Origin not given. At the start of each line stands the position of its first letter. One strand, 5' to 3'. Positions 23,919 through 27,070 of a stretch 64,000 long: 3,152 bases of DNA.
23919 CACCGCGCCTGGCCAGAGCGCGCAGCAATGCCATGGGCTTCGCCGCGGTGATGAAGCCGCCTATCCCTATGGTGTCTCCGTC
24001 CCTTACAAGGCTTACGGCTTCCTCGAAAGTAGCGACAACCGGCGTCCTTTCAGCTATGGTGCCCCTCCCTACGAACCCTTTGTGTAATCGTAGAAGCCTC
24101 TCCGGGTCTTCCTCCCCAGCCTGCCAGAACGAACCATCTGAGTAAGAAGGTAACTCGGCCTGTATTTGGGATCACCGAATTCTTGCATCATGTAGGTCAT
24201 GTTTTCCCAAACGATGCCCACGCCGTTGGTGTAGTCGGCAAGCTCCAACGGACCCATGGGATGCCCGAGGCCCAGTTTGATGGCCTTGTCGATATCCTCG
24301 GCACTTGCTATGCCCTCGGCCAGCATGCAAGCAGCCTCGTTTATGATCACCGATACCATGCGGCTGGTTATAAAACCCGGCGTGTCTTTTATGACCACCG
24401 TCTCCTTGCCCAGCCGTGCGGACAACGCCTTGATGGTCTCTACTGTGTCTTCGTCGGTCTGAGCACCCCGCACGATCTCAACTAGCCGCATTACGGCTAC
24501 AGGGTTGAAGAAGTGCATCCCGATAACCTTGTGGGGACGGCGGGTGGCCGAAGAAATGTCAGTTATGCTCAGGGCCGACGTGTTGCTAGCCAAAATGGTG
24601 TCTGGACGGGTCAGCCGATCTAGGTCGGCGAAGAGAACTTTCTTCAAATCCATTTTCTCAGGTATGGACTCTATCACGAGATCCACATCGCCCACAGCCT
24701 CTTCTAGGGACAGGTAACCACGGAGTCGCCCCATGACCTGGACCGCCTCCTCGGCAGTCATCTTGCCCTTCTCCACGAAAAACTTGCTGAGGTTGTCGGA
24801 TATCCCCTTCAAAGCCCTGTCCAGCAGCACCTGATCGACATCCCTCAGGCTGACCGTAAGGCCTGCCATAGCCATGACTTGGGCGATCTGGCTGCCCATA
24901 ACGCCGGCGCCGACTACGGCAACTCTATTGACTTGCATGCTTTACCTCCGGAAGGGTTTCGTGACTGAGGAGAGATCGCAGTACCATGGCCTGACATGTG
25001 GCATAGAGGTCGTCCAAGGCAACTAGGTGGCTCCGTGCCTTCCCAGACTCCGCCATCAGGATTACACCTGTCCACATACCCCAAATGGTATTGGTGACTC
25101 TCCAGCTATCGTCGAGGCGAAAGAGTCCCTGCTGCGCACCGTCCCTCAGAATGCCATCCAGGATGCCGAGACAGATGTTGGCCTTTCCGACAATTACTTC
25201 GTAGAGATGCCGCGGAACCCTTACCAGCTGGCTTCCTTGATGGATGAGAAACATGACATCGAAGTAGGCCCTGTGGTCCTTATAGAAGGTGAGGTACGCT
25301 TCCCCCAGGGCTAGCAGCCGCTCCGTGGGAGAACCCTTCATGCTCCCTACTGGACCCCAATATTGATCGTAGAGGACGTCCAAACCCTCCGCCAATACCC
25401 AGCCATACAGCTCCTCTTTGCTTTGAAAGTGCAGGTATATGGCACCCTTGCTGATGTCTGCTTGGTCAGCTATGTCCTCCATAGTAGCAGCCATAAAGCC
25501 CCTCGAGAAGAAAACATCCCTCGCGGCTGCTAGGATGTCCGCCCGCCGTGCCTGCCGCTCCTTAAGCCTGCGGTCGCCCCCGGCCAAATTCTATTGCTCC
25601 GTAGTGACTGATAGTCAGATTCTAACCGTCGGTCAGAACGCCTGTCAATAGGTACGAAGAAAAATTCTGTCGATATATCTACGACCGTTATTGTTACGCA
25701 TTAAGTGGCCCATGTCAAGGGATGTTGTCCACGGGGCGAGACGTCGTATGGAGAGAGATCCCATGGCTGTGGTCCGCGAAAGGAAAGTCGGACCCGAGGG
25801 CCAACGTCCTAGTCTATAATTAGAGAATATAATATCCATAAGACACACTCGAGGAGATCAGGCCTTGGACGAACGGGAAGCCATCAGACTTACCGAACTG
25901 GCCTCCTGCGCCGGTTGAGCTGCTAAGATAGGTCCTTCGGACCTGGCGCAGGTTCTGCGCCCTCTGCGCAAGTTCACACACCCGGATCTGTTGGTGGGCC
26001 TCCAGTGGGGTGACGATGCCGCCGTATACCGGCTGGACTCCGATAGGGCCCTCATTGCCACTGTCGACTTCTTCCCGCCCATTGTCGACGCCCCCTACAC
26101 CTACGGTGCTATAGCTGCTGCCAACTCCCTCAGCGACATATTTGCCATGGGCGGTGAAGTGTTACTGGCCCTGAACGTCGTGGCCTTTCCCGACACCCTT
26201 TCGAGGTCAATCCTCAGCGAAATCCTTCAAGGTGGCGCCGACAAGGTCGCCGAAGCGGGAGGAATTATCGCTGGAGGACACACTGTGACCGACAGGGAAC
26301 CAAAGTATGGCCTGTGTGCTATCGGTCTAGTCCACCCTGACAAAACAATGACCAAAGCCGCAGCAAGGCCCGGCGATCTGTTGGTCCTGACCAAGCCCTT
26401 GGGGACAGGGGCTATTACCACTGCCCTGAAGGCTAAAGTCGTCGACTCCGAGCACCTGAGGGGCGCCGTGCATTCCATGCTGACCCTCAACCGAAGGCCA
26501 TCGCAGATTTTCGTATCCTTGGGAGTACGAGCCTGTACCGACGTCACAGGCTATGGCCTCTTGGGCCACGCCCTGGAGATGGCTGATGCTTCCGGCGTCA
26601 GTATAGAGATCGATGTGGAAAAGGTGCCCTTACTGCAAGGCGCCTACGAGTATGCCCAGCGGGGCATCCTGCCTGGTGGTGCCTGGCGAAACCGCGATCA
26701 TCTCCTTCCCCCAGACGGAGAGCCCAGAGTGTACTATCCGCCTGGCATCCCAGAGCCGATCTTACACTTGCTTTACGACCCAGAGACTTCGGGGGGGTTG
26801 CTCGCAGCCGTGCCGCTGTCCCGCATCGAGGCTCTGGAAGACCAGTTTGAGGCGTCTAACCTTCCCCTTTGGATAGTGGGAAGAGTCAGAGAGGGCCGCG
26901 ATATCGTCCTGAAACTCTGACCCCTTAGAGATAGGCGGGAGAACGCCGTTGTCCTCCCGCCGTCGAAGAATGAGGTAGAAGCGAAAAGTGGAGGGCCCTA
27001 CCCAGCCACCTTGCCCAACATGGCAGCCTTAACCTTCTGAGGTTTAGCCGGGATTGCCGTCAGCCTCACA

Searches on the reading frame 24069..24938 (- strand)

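Call 3: search_protein_families(library=pfam, proteins=[window:24069-24938:-])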
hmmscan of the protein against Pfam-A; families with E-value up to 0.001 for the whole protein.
window:24069-24938:- (289 aa): 4 families
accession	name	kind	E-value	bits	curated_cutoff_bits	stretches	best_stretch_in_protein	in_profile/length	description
PF02737.24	3HCDH_N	-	1e-64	218.2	22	1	6-186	2-180/180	3-hydroxyacyl-CoA dehydrogenase, NAD binding domain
PF00725.27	3HCDH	-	1.8e-32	112.2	22.1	1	188-285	1-97/97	3-hydroxyacyl-CoA dehydrogenase, C-terminal domain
PF03446.21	NAD_binding_2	-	7.1e-07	29.8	21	1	5-122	1-95/161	NAD binding domain of 6-phosphogluconate dehydrogenase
PF03721.20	UDPG_MGDP_dh_N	-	0.001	19.1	27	0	5-92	2-84/187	UDP-glucose/GDP-mannose dehydrogenase family, NAD binding domain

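Call 4: search_protein_families(library=ncbifam, proteins=[window:24069-24938:-])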
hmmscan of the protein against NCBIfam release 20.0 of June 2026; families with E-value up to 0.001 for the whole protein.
window:24069-24938:- (289 aa): 24 families
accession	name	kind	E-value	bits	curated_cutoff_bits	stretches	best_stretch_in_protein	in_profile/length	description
NF004474.0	PRK05808.1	subfamily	2.7e-104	348.4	408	1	1-285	1-282/283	3-hydroxybutyryl-CoA dehydrogenase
NF006722.0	PRK09260.1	equivalog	7.3e-103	343.8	429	1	3-287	2-283/289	3-hydroxyacyl-CoA dehydrogenase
NF006124.0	PRK08268.1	subfamily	3.9e-90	303.2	508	1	2-288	6-290/507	3-hydroxyacyl-CoA dehydrogenase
NF005715.0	PRK07530.1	equivalog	4.6e-86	288.8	420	1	1-287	2-285/292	3-hydroxybutyryl-CoA dehydrogenase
NF004699.0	PRK06035.1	equivalog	1.3e-78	264.2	500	1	1-285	1-290/294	3-hydroxyacyl-CoA dehydrogenase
NF005875.0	PRK07819.1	subfamily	5.9e-77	258.9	319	1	2-285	4-286/287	3-hydroxybutyryl-CoA dehydrogenase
TIGR02279.1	PaaC-3OHAcCoADH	equivalog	2.5e-73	247.7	669.4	1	2-287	4-287/503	3-hydroxyacyl-CoA dehydrogenase PaaH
NF008363.0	PRK11154.1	equivalog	3.2e-66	223.9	869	1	2-287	308-588/708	fatty acid oxidation complex subunit alpha FadJ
NF008727.0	PRK11730.1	equivalog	1.1e-64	219.1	870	1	2-287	312-594/717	fatty acid oxidation complex subunit alpha FadB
NF006125.0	PRK08269.1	equivalog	6.7e-63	212.7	427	1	2-287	4-298/334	3-hydroxybutyryl-CoA dehydrogenase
NF006143.0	PRK08293.1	equivalog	2e-59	201.3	312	1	1-287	2-289/291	3-hydroxyacyl-CoA dehydrogenase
TIGR02440.1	FadJ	equivalog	1e-55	189.3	968.45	1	2-287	303-583/699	fatty acid oxidation complex subunit alpha FadJ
TIGR02441.1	fa_ox_alpha_mit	equivalog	2.1e-55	188.1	964.65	1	2-288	334-616/737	fatty acid oxidation complex subunit alpha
TIGR02437.1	FadB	equivalog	2.4e-53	181.6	933.55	1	3-287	313-594/714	fatty acid oxidation complex subunit alpha FadB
NF042925.1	FHMPC_DH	equivalog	3.6e-53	180.8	500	1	5-287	2-282/304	5-formyl-3-hydroxy-2-methylpyridine 4-carboxylate 5-dehydrogenase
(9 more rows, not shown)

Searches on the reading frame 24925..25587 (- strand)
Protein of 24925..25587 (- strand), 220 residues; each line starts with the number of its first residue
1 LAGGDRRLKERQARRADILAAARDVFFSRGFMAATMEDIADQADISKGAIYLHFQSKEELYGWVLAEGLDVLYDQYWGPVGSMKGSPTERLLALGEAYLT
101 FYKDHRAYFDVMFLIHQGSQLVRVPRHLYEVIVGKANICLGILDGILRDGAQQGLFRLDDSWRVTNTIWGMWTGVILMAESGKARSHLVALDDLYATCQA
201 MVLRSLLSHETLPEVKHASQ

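Call 3: search_protein_families(library=pfam, proteins=[window:24925-25587:-])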
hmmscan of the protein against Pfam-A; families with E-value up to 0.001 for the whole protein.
window:24925-25587:- (220 aa): 3 families
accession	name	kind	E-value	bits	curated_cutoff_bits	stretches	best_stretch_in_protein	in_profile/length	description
PF00440.29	TetR_N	-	2.2e-17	63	24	1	18-61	1-44/47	Bacterial regulatory proteins, tetR family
PF13305.11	TetR_C_33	-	4.8e-06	27.6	26.8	1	91-194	1-95/103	Tetracyclin repressor-like, C-terminal domain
PF17932.6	TetR_C_24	-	2.1e-05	25.2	26.4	1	85-175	2-87/114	Tetracyclin repressor-like, C-terminal domain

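Call 4: search_protein_families(library=ncbifam, proteins=[window:24925-25587:-])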
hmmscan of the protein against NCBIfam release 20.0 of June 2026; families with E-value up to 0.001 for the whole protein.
window:24925-25587:- (220 aa): 20 families
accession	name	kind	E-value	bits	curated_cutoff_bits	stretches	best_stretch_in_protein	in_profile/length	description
NF053731.1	TransRegFasRMycb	equivalog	7.7e-16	58.5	330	1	10-113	8-110/199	HTH-type transcriptional activator FasR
NF041196.1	ScbR_bind_reg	equivalog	9.1e-16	58.6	150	1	15-97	8-89/191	ScbR family autoregulator-binding transcription factor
TIGR03613.1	RutR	equivalog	1.3e-11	44.7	368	1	7-108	2-101/202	pyrimidine utilization regulatory protein R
NF053878.1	FATransRegFadRBac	equivalog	1.1e-10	41.6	200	1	16-169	6-154/190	fatty acid metabolism transcriptional regulator FadR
NF051852.1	efflux_TF_MtrR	exception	1.2e-10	41.5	280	1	9-62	6-59/205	multidrug efflux system transcriptional repressor MtrR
NF007430.0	PRK09975.1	equivalog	1.3e-09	37.6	274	1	10-63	8-61/220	acrEF/envCD operon transcriptional regulator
TIGR03384.1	betaine_BetI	equivalog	1.4e-09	37.9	201.3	1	7-97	2-91/189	choline-binding transcriptional repressor BetI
NF050111.1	TransRegSACE7040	equivalog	4.9e-09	36.4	250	1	14-73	2-61/186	SACE_7040 family transcriptional regulator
NF007949.0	PRK10668.1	equivalog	1.7e-08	34.2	271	1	10-64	8-62/216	multidrug efflux transporter transcriptional repressor AcrR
NF011572.0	PRK14996.1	equivalog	2.9e-08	33.8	144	1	10-64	5-59/192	TetR family transcriptional regulator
NF011584.0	PRK15008.1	equivalog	3.9e-08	33.4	230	1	6-72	11-77/212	HTH-type transcriptional regulator RutR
NF001978.0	PRK00767.1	equivalog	9.6e-08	32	118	1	7-96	3-92/197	transcriptional regulator BetI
NF058643.1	TranRegCurRPseudo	equivalog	2.6e-06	27.3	300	1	14-179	8-172/193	TetR family transcriptional repressor CurR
NF051457.1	acryl_TF_AcuR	equivalog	3.4e-06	26.5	247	1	9-67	13-70/204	acrylate utilization transcriptional regulator AcuR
NF037937.1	septum_RefZ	equivalog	8.7e-06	25.8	180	1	16-72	2-58/195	forespore capture DNA-binding protein RefZ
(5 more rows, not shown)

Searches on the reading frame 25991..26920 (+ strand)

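Call 89: search_protein_families(library=ncbifam, proteins=[window:25991-26920:+], max_evalue=1e-10)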
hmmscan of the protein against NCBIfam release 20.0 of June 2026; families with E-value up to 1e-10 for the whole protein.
window:25991-26920:+ (309 aa): 9 families
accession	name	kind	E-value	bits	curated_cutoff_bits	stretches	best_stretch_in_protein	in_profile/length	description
TIGR00476.1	selD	equivalog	9.4e-97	323.9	125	1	1-275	39-307/311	selenide, water dikinase SelD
NF002098.0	PRK00943.1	equivalog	1.1e-85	287.6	299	1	1-303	43-338/347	selenide, water dikinase SelD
NF010705.0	PRK14105.1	equivalog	4.2e-49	167.3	291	1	6-222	46-278/345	selenide, water dikinase SelD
TIGR04369.1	fusion_not_SelD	hypoth_equivalog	3.1e-37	128.1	700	1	7-285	383-692/701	oxidoreductase/SelD-related fusion protein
TIGR01379.1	thiL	equivalog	3.3e-28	98.6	184.15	1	4-222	21-246/320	thiamine-phosphate kinase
NF004351.0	PRK05731.1-4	equivalog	5.9e-21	74.9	324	1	4-213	35-248/321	thiamine-phosphate kinase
TIGR04049.1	AIR_rel_sll0787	hypoth_equivalog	4.1e-16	58.9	321.3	1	5-214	41-243/318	sll0787 family AIR synthase-like protein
TIGR03267.1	methan_mark_2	hypoth_equivalog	4.2e-15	55.6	365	1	4-214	41-248/323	methanogenesis marker 2 protein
NF004353.0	PRK05731.2-2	equivalog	4.4e-11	42.4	301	0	6-223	18-236/311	thiamine-phosphate kinase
